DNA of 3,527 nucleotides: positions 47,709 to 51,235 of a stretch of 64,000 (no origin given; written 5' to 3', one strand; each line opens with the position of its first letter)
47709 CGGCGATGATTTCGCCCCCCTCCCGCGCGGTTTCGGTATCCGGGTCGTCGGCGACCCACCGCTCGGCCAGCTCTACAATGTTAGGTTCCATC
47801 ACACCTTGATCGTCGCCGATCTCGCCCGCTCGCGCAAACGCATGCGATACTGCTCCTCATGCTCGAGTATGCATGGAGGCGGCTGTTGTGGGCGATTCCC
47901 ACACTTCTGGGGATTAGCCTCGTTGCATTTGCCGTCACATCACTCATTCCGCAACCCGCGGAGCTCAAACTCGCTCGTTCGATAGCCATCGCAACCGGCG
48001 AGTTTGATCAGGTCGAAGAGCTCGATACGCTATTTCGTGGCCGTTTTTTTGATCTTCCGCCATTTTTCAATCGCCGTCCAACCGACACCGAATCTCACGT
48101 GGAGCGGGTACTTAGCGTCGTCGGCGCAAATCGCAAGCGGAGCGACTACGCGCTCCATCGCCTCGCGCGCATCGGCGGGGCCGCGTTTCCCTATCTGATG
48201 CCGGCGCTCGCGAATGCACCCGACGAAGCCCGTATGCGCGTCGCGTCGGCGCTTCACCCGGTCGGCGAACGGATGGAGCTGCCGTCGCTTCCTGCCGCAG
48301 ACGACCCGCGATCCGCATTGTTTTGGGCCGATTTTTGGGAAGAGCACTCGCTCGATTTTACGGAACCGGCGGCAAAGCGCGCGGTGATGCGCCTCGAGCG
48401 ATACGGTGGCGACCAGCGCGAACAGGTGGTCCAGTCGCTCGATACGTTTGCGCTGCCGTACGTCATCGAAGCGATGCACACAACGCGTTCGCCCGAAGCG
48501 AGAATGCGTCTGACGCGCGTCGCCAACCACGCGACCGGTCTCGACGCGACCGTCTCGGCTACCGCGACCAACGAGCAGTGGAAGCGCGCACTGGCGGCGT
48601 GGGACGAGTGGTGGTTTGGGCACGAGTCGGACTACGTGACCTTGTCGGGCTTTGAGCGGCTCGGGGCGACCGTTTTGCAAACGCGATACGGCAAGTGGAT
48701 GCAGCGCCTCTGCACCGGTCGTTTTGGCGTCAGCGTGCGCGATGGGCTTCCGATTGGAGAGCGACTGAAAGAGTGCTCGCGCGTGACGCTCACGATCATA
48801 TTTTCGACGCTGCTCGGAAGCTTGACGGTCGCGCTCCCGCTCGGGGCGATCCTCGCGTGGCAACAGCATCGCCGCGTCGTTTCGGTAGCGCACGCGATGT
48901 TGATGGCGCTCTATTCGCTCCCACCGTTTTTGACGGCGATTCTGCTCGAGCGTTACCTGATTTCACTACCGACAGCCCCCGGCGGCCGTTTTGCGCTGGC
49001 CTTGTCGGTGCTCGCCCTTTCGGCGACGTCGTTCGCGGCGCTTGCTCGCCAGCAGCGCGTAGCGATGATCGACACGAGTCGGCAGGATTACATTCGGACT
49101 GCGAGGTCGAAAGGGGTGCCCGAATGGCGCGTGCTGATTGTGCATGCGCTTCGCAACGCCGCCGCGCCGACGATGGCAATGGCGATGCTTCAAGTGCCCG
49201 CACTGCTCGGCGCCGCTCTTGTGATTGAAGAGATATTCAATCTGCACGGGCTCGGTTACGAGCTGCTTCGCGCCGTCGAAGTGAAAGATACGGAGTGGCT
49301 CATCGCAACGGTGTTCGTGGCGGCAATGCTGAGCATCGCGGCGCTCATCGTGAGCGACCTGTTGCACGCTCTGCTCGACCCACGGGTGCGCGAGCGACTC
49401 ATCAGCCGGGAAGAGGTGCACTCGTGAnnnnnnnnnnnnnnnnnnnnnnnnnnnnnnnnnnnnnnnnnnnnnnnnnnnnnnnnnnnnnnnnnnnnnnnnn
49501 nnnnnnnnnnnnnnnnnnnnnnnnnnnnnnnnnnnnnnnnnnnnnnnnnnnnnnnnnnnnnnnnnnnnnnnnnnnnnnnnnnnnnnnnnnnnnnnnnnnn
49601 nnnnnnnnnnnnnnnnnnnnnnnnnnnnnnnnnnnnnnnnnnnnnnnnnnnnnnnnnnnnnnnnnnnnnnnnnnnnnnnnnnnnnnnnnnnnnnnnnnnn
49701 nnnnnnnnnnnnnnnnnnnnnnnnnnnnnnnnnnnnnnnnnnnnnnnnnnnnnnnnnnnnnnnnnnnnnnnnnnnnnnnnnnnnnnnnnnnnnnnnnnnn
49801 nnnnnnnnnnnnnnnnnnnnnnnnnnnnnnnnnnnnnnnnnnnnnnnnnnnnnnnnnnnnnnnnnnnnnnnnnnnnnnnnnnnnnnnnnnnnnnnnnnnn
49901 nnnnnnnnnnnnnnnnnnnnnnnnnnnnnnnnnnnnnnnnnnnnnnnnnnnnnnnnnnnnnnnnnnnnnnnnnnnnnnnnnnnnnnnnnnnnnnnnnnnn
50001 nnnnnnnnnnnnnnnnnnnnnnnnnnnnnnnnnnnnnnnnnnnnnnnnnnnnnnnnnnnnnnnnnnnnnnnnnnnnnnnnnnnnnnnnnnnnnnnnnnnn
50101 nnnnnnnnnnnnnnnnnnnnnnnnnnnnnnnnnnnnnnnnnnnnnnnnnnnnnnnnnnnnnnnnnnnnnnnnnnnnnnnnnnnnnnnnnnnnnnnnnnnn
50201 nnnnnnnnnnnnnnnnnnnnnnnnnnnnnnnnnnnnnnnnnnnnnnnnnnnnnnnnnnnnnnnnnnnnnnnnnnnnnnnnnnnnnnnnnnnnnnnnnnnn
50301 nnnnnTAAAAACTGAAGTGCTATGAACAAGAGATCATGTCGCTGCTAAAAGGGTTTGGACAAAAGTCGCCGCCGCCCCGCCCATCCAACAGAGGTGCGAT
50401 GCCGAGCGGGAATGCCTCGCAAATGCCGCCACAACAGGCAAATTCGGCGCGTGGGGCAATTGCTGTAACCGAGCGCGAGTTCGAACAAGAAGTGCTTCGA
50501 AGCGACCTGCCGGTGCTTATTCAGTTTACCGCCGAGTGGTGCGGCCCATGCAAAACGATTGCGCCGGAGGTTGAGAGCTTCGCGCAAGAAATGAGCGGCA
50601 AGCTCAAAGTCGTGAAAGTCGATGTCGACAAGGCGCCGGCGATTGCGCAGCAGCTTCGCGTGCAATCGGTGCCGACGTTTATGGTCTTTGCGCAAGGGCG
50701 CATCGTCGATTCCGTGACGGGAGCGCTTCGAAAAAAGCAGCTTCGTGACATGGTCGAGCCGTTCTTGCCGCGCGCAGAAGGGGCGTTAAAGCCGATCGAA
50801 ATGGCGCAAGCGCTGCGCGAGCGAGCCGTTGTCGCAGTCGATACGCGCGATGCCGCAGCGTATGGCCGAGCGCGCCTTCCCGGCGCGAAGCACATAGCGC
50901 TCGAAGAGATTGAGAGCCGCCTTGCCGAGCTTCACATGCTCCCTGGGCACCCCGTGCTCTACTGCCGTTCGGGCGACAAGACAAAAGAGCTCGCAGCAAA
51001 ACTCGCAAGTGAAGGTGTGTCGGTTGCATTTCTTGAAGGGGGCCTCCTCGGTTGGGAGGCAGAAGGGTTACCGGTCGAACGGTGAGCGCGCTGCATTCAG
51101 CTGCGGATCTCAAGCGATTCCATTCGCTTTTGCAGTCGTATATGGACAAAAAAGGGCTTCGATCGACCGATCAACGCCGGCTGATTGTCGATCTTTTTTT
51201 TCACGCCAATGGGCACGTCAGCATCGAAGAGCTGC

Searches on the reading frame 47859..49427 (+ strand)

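Call 29: search_protein_families(library=pfam, proteins=[window:47859-49427:+], max_evalue=0.001)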
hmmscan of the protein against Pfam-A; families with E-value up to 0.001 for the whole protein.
window:47859-49427:+ (522 aa): 1 family
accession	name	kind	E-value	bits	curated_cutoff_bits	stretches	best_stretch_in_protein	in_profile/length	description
PF00528.27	BPD_transp_1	-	1.4e-29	103.6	26.4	1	325-511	1-183/184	Binding-protein-dependent transport system inner membrane component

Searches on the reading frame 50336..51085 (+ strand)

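Call 29: search_protein_families(library=pfam, proteins=[window:50336-51085:+], max_evalue=0.001)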
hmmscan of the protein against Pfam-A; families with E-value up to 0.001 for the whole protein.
window:50336-51085:+ (249 aa): 9 families
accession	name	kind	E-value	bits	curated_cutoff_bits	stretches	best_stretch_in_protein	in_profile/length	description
PF00085.26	Thioredoxin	-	1.9e-30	105.3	23.5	1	42-140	3-101/103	Thioredoxin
PF00581.25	Rhodanese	-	9.9e-12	45.6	22.2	1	155-243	4-102/102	Rhodanese-like domain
PF13098.12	Thioredoxin_2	-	5.7e-09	36.7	27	1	58-139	6-103/104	Thioredoxin-like domain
PF04756.19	OST3_OST6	-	1.2e-07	31.9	27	1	34-120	7-104/294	OST3 / OST6 family, transporter family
PF13905.12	Thioredoxin_8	-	1.5e-06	28.8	27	1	59-99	3-45/94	Thioredoxin-like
PF00578.27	AhpC-TSA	-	3.6e-05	24.1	26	1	58-134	26-104/124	AhpC/TSA family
PF13728.12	TraF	-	7.8e-05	23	23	1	61-121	133-202/224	F plasmid transfer operon protein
PF13899.12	Thioredoxin_7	-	8e-05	23.1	27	1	53-118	13-81/83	Thioredoxin-like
PF14595.12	Thioredoxin_9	-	0.00074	19.9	25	1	33-121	17-107/129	Thioredoxin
